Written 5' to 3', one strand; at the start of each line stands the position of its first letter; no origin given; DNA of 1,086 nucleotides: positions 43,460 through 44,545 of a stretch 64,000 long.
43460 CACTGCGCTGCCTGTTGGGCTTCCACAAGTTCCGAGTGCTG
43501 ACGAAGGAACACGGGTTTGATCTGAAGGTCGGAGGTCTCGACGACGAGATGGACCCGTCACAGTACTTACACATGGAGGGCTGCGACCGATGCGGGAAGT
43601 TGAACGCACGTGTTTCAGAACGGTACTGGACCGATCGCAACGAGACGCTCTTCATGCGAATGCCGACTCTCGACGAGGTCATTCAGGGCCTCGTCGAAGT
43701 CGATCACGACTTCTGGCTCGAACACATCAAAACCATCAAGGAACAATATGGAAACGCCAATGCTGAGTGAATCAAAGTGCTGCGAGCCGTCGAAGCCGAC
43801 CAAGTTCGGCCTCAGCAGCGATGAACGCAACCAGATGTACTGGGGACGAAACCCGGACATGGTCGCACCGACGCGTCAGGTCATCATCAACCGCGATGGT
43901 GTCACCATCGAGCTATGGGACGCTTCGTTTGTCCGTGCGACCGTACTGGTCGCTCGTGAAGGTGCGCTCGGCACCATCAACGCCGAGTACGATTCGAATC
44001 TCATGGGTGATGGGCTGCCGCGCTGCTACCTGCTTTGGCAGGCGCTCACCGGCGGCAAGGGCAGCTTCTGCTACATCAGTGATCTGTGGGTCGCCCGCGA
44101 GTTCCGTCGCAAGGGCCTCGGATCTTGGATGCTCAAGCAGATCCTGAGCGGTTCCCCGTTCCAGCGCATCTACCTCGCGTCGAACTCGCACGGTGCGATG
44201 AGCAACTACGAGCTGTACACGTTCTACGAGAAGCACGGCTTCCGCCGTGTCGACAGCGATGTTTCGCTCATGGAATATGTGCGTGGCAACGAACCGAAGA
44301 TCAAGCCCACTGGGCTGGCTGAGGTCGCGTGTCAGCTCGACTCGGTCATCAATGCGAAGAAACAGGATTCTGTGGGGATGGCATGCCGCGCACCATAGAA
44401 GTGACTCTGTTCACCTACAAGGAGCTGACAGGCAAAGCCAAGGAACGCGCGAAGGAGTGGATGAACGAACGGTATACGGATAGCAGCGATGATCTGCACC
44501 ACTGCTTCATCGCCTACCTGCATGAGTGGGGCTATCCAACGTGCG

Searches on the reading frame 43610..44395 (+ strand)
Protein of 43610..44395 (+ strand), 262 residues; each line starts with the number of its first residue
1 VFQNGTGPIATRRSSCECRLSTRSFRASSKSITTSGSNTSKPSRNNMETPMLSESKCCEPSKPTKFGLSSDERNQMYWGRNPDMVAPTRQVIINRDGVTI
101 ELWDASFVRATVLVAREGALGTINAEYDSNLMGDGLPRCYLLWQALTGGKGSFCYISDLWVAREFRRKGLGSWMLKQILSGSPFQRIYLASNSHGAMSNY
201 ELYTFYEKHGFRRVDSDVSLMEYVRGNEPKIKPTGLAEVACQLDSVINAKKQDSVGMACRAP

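Call 67: search_protein_families(library=pfam, proteins=[window:43610-44395:+], max_evalue=0.001)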
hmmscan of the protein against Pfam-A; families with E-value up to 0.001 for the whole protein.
window:43610-44395:+ (262 aa): 3 families
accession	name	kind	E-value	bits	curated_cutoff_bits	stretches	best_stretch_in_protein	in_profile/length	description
PF13508.13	Acetyltransf_7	-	4.7e-08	33.7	27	1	147-212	28-83/84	Acetyltransferase (GNAT) domain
PF00583.31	Acetyltransf_1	-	1.6e-07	32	20.7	1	125-211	38-116/116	Acetyltransferase (GNAT) family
PF13673.13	Acetyltransf_10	-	5.1e-05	23.7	23.6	1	155-217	53-113/128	Acetyltransferase (GNAT) domain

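Call 72: search_solved_structures(query=window:43610-44395:+, max_evalue=0.1)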
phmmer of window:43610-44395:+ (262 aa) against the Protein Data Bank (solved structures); distinct sequences matched with E-value up to 0.1: 1.
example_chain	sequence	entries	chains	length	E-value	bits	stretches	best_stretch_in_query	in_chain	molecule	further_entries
6ao7_A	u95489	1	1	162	0.094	15.7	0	155-216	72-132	Acetyltransferase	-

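Call 81: search_protein_families(library=padloc, proteins=[window:43610-44395:+], max_evalue=0.001)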
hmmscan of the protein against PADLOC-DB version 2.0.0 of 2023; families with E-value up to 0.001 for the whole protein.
window:43610-44395:+ (262 aa): 0 families
